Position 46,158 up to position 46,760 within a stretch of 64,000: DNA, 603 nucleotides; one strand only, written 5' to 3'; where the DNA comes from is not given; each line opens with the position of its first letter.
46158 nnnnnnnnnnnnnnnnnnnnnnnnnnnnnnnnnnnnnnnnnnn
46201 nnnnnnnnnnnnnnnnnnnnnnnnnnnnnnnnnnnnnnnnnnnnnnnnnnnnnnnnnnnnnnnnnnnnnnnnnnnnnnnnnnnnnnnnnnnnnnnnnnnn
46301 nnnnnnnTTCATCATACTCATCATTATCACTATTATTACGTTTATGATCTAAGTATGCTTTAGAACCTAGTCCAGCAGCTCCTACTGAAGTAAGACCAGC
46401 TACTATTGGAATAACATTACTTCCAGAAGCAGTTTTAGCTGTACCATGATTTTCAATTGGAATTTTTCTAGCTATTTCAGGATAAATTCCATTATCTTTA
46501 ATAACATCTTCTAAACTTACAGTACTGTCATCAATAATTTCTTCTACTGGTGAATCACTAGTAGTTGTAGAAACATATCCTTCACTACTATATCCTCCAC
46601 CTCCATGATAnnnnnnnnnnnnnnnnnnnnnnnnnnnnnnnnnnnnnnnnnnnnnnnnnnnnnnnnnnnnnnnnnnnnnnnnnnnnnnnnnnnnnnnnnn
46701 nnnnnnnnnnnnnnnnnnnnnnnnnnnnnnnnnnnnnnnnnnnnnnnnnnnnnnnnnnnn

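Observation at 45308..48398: Tight four-gene operon: DUF4176-like small protein, 172-aa acidic protein, low-complexity protein with C-terminal hydrophobic segment and poly-acidic tail, Hpt-REC phosphorelay protein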

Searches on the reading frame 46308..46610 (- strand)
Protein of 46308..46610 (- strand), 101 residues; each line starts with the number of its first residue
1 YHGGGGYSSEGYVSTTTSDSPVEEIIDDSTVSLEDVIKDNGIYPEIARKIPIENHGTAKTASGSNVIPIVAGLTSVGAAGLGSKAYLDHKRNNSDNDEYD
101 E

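Call 44: search_protein_representatives(alignment_id=A2)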
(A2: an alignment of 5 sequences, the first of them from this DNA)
Query: 5 sequences, 101 profile positions. Proteins with E-value up to 0.001 (for the whole library): 381; up to 1e-10: 213; up to 1e-30: 6. The best 150 are listed.
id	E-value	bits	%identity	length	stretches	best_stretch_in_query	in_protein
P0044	1.6e-43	163.2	-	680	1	1-101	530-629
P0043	6.1e-43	161.4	-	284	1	1-101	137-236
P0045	1.3e-36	141.1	-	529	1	1-101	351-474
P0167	2.0e-36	140.5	-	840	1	1-101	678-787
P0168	1.9e-35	137.4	-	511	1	1-101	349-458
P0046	1.1e-32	128.5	-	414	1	1-99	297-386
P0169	3.8e-30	120.3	-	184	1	1-100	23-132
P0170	6.8e-29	116.3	-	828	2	1-101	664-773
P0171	8.2e-29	116.0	-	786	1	2-101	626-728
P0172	1.7e-28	115.0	-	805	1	1-100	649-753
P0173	3.0e-28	114.2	-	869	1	2-100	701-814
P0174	3.6e-28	114.0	-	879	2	2-100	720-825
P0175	5.5e-28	113.4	-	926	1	2-101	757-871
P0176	1.4e-27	112.1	-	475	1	2-100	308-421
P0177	6.3e-27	110.0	-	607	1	1-100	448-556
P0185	4.8e-26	107.1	-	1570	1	1-99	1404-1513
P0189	2.6e-25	104.8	-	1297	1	1-101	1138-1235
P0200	8.8e-24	99.9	-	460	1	1-100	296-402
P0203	3.1e-23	98.1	-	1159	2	1-99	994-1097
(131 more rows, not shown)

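Call 46: search_protein_families(library=pfam, alignment_id=A3, max_evalue=0.001)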
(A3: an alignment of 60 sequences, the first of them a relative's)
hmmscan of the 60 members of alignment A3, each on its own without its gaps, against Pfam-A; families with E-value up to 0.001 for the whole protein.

A. member 1, P0167 (840 aa): 0 families

B. families by the number of members that match (of 60 scanned): 4 families
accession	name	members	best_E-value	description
PF16326.10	ABC_tran_CTD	1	3.9e-11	ABC transporter C-terminal domain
PF12795.12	MscS_porin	1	1.7e-07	Mechanosensitive ion channel porin domain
PF18595.6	Nuf2_DHR10-like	1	0.00015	Nuf2, DHR10-like domain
PF05236.20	TAF4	1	0.00063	Transcription initiation factor TFIID component TAF4 family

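Call 65: predict_structure(alignment_id=A3)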
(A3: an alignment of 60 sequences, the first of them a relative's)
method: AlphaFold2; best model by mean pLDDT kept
length: 840 residues; sequences in the alignment: 60
mean_pLDDT: 60.0   pTM: 0.38
mean pLDDT of the five models: 60.0, 58.5, 56.0, 54.0, 53.7
residues with pLDDT >= 90: 76; 70-90: 278; 50-70: 97; < 50: 389
segments of 3 or more residues with pLDDT < 50: 12-15, 419-540, 547-681, 693-722, 725-727, 729-767, 781-831
pLDDT, mean of each block of 10 residues (from residue 1): 58 61 91 93 94 92 91 87 83 79 84 83 83 87 77 88 88 85 79 72 73 56 69 85 92 92 79 68 76 85 86 88 86 72 85 85 82 87 83 58 74 63 38 42 34 32 33 31 30 29 28 31 33 39 51 32 39 39 35 31 35 33 38 41 40 37 36 39 58 47 39 43 45 42 35 39 51 61 44 44 43 42 44 60
secondary structure, 60 per line:
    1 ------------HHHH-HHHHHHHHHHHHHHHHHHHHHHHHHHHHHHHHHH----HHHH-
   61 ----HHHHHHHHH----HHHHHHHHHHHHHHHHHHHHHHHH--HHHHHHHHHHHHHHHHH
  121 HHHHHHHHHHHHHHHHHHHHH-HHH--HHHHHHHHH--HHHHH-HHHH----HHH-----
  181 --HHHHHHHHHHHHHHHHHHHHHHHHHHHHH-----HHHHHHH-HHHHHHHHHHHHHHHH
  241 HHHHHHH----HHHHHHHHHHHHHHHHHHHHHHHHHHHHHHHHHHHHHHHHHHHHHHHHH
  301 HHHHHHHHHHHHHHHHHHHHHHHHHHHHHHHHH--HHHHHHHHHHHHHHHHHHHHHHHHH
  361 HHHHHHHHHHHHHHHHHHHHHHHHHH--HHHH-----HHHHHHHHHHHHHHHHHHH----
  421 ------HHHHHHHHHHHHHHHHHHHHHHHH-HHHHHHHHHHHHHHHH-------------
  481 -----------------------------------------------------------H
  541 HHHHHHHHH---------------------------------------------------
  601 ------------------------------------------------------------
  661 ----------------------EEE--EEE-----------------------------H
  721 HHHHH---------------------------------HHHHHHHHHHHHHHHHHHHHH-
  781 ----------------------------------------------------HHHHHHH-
elements in order (helices of 4 or more, strands of 3 or more residues): H13-16 H18-51 H56-59 H65-73 H78-101 H104-141 H148-156 H159-163 H165-168 H183-211 H217-223 H225-247 H252-333 H336-386 H389-392 H398-416 H427-450 H452-467 H540-549 E683-685 E688-690 H720-725 H759-779 H833-839

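Call 68: fold_search(model_id=the predicted structure, library=pdb)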
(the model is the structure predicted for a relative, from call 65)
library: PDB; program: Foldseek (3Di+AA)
matches with E <= 10: 574; with E <= 0.001: 0
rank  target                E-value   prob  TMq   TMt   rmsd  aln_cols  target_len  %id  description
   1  7wiw_B                1.6e-02  0.44  0.06  0.08  26.2       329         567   17  Cryo-EM structure of Mycobacterium tuberculosis irtAB complexed with ATP in an occluded conformation (released 2023-01-25)
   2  9fw3_B                8.9e-02  0.21  0.07  0.10  27.1       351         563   16  Cryo-EM structure of IrtAB 2xEQ mutant in outward-occluded state in nanodisc in complex with mycobactin (released 2024-12-18)
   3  7sel_A                1.0e-01  0.57  0.10  0.14  29.2       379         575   12  E. coli MsbA in complex with LPS and inhibitor G7090 (compound 3) (released 2022-03-09)
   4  9rcv_E                1.0e-01  0.20  0.07  0.09  36.1       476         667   12  Structure of the Human Peptide-Loading Complex Arrested by HCMV US6 (released 2025-12-03)
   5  4bne_B                1.1e-01  0.92  0.11  0.30  35.4       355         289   12  Pacsin2 Interacts with Membranes and Actin-Filaments (released 2014-05-14)
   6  5mkk_A                1.3e-01  0.38  0.09  0.12  28.4       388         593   10  Crystal structure of the heterodimeric ABC transporter TmrAB, a homolog of the antigen translocation complex TAP (released 2017-01-18)
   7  9g2x_B                1.4e-01  0.16  0.07  0.09  27.7       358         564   15  Cryo-EM structure of IrtAB in outward-occluded state in presence of mycobactin under turnover conditions in LMNG (released 2024-12-18)
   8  8vp6_B                1.5e-01  0.47  0.09  0.11  27.4       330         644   10  Cryo-EM structure of the ABC transporter PCAT1 bound with Mg_class_2 (released 2024-10-30)
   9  8rd2_B                1.6e-01  0.85  0.12  0.23  26.1       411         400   13  Trypanosoma brucei Invariant Surface Glycoprotein 75 (ISG75) (released 2024-02-14)
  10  9g2k_B                1.6e-01  0.21  0.07  0.10  27.4       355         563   14  Cryo-EM structure of IrtAB in outward-occluded state in nanodisc in complex with ADP-vanadate (released 2024-12-18)
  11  9g2s_B                1.6e-01  0.28  0.08  0.11  26.7       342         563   16  Cryo-EM structure of IrtAB 2xEQ, Q249R_IrtB mutant in LMNG (released 2024-12-18)
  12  8gmg                  1.8e-01  0.47  0.11  0.08  40.9       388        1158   14  CryoEM structure of P-Glycoprotein in Apo state (released 2025-04-23)
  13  4ayt                  1.9e-01  0.60  0.10  0.15  26.8       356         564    9  STRUCTURE OF THE HUMAN MITOCHONDRIAL ABC TRANSPORTER, ABCB10 (released 2012-07-11)
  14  6bl6_A                1.9e-01  0.60  0.11  0.16  25.8       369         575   11  Crystallization of lipid A transporter MsbA from Salmonella typhimurium (released 2019-01-09)
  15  6v9z_A                1.9e-01  0.28  0.08  0.09  27.5       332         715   11  Cryo-EM structure of PCAT1 bound to its CtA peptide substrate (released 2020-01-22)
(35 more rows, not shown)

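Call 69: find_related_loci(query=A2, collection=metagenome_contigs, flank=10000)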
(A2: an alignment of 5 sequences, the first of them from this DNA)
Query A2 (101 aa) in metagenome_contigs; peptide patterns used: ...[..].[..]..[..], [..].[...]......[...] (x = any residue, [..] = any of these).
321 stretches matched a pattern; 43 encode a relative of the query (tblastn E <= 1e-3); 43 distinct loci.
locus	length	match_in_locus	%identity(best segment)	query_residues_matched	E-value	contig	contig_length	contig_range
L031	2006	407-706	90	1-101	2e-56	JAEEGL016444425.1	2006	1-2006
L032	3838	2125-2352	39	30-101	5e-10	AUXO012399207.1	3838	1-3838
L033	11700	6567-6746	54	33-97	6e-10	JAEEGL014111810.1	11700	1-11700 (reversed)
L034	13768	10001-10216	41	22-90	8e-9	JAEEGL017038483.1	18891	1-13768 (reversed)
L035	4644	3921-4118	36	22-91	2e-8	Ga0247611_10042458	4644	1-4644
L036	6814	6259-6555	40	1-92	2e-8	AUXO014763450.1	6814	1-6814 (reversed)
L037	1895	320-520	40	22-93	3e-8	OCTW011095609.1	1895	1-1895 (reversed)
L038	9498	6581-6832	49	16-96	1e-7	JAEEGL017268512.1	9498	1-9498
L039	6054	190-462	38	1-93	2e-7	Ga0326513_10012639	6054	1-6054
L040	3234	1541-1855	42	1-96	2e-7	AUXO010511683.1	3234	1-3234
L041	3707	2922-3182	41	7-101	8e-7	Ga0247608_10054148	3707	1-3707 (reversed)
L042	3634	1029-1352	39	1-93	8e-7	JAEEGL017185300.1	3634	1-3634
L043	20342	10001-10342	38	2-101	1e-6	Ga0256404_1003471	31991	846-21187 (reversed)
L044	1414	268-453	53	42-100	1e-6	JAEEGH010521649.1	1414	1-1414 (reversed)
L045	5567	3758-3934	56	45-100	2e-6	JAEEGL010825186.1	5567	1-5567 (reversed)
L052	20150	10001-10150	60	45-93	1e-5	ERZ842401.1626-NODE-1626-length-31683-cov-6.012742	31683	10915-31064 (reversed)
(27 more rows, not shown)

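Call 72: search_protein_families(library=pfam, proteins=[L043:5841-6152:+, L043:6856-7152:+, L043:7180-7461:+, L043:7547-7942:+, L043:10801-11418:+, L043:11402-12133:+, L043:12148-12960:+, L052:6389-6685:+, L052:6700-6996:+, L052:7088-8884:+], max_evalue=0.1)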
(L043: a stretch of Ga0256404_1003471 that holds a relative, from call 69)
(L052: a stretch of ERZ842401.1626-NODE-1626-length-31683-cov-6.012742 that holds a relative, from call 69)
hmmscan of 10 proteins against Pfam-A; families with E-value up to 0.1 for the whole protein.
L043:5841-6152:+ (103 aa): 2 families
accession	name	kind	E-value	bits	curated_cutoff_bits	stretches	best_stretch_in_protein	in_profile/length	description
PF23728.1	Tubby_C_like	-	0.02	15.3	24.4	1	34-92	53-114/172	Tubby C-terminal like domain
PF23959.1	DUF7288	-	0.085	13.7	27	1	29-68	76-114/184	Family of unknown function (DUF7288)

L043:6856-7152:+ (98 aa): 5 families
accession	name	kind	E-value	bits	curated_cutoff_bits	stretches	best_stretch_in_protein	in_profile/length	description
PF04740.18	LXG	-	0.0024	18.2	26.5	1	10-68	7-67/202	LXG domain of WXG superfamily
PF22975.2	EPS8_2nd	-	0.017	15.9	27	1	23-70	4-47/155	EPS8 spectrin-like domain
PF20667.3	Sec10_N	-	0.036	14.6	27.4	0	22-96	5-83/118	Exocyst complex component Sec10, N-terminal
PF21725.3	T7SS_signal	-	0.038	14.3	27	1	20-59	81-120/241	Putative T7SS secretion signal domain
PF06013.18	WXG100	-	0.074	13.8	27.3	0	20-73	18-69/86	Proteins of 100 residues with WXG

L043:7180-7461:+ (93 aa): 2 families
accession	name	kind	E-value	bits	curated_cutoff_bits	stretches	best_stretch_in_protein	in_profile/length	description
PF08730.15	Rad33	-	0.047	14.1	21.7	1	21-90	20-86/165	Rad33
PF04990.17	RNA_pol_Rpb1_7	-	0.06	13.8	23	0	52-88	4-40/136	RNA polymerase Rpb1, domain 7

L043:7547-7942:+ (131 aa): 1 family
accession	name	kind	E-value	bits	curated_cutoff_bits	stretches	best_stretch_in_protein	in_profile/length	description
PF05478.16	Prominin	-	0.056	12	34.3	1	54-121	316-383/799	Prominin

L043:10801-11418:+ (205 aa): 2 families
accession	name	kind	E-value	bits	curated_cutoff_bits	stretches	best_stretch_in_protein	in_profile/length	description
PF21692.3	Talin_R4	-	0.007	17.1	27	1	111-182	37-109/126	Talin, R4 domain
PF12047.13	DNMT1-RFD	-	0.012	16.1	22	1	42-86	84-127/144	Cytosine specific DNA methyltransferase replication foci domain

L043:11402-12133:+ (243 aa): 2 families
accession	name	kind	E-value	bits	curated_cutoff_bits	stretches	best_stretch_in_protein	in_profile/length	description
PF20769.2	YPEB_N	-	0.023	15.1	27.3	1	76-133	16-73/136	YpeB N-terminal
PF14091.12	DUF4269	-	0.099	13.4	28.9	0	179-214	11-47/151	Domain of unknown function (DUF4269)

L043:12148-12960:+ (270 aa): 0 families

L052:6389-6685:+ (98 aa): 3 families
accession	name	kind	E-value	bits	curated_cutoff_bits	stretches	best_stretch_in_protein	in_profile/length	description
PF06013.18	WXG100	-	4.1e-05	24.2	27.3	1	9-90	5-84/86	Proteins of 100 residues with WXG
PF18186.6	SLATT_4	-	0.031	14.4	27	1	11-61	87-138/165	SMODS and SLOG-associating 2TM effector domain family 4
PF18265.6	Nas2_N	-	0.038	14.3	23.2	1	11-40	47-76/79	Nas2 N_terminal domain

L052:6700-6996:+ (98 aa): 7 families
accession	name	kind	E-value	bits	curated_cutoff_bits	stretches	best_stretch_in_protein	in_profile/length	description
PF06013.18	WXG100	-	3.9e-08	33.9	27.3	1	5-88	4-85/86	Proteins of 100 residues with WXG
PF20379.3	DUF6674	-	0.0018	18.4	28.5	1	18-69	35-82/251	Family of unknown function (DUF6674)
PF25600.1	TRIM_CC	-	0.0091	16.3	30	0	9-38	21-50/142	TRIM protein coiled-coil region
PF08785.16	Ku_PK_bind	-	0.0099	16.5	25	1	17-70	39-88/120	Ku C terminal domain like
PF08543.17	Phos_pyr_kin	-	0.018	14.8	27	1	2-59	125-182/246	Phosphomethylpyrimidine kinase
PF19113.5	DUF5799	-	0.027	15.3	26.2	1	8-76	49-115/148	Family of unknown function (DUF5799)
PF08440.15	Poty_PP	-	0.058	12.9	23.4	1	4-83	195-271/277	Potyviridae polyprotein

L052:7088-8884:+ (598 aa): 0 families

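Call 73: search_solved_structures(query=A2, max_evalue=10, show_alignments=3)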
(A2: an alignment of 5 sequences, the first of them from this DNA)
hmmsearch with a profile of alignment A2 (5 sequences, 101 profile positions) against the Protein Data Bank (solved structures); distinct sequences matched with E-value up to 10: 10.
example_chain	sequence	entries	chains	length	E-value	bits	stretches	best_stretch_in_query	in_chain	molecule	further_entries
6vu7_A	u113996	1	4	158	0.0045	20.5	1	62-93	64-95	YbjN protein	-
8b9z_d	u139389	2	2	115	0.016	18.8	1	75-93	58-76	NADH dehydrogenase [ubiquinone] 1 subunit C2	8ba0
8esw_C2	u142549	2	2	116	0.016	18.7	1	75-93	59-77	NADH dehydrogenase [ubiquinone] 1 subunit C2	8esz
7r0w_O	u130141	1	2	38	0.21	15.2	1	67-96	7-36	Cytochrome b6-f complex subunit 5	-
7zxy_G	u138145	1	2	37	0.25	14.9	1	67-96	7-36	Cytochrome b6-f complex subunit 5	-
5fr7_A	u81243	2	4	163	0.76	13.4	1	64-93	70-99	AMYR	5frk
6l0t_A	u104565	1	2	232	1.1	12.9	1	68-88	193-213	3C PROTEASE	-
8gph_A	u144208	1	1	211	1.1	12.8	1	68-88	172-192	Peptidase C3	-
8got_A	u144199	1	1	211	1.3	12.6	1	69-88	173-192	Peptidase C3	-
4dvj_A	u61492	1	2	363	1.6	12.3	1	36-88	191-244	Putative zinc-dependent alcohol dehydrogenase protein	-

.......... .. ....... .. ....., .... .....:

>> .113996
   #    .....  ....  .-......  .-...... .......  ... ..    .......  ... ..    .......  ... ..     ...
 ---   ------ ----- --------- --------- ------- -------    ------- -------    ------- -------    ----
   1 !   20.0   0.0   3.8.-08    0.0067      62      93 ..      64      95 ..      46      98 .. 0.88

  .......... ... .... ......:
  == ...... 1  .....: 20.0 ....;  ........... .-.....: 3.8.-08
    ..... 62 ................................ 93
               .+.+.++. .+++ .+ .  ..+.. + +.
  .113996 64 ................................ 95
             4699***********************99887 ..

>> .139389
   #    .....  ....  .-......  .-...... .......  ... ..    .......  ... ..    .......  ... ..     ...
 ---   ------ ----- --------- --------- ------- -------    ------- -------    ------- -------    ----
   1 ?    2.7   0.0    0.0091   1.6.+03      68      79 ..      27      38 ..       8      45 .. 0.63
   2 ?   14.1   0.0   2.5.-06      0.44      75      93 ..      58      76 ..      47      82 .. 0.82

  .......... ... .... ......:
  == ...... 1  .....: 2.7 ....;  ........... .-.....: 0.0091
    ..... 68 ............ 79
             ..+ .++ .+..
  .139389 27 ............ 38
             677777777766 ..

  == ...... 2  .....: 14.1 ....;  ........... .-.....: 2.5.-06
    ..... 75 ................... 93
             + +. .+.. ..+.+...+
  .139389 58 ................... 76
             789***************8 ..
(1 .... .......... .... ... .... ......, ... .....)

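Call 85: list_cluster_members(proteins=[P0167, P0170, P0171, P0175, P0185, P0189, P0203, P0168, P0176, P0200])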
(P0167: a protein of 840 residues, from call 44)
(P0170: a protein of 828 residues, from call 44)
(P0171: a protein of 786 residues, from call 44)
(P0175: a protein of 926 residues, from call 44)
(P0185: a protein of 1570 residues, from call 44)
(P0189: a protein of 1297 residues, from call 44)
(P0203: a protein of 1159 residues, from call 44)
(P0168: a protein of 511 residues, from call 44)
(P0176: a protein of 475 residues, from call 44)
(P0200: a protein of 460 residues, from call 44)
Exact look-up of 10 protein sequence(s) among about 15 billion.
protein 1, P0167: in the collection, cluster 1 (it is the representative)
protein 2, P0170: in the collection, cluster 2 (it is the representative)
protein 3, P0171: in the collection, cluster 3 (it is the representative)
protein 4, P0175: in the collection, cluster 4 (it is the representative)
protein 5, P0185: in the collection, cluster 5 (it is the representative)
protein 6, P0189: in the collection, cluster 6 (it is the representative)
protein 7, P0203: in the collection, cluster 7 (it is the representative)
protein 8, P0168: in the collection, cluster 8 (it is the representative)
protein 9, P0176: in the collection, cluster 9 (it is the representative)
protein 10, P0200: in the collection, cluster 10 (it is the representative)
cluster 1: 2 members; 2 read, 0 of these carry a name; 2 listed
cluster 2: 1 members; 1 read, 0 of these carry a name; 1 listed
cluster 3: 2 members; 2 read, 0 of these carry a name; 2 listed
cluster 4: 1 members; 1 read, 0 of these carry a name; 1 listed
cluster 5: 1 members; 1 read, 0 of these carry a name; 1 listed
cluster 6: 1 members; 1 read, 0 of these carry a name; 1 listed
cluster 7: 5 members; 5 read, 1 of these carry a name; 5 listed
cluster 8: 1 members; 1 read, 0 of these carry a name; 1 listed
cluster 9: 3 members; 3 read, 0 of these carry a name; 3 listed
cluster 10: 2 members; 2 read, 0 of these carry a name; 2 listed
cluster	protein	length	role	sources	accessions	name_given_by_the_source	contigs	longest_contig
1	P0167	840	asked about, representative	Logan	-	-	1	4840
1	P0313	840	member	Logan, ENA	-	-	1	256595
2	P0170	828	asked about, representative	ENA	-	-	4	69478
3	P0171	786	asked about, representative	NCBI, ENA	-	-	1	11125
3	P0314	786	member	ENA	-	-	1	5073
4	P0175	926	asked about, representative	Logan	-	-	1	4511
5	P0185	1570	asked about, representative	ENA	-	-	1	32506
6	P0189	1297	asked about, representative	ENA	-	-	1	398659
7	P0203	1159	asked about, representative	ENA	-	-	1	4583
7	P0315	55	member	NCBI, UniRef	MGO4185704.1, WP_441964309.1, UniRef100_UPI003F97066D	hypothetical protein AB4Z17_31680 [Paenibacillus sp. TAF43_2] | hypothetical protein n=1 Tax=Paenibacillus sp. TAF43_2 TaxID=3233069 RepID=UPI003F97066D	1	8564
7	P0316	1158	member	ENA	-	-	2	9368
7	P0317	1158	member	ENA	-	-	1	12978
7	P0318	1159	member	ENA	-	-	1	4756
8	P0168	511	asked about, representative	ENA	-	-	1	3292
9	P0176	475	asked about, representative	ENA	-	-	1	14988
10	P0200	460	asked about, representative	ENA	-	-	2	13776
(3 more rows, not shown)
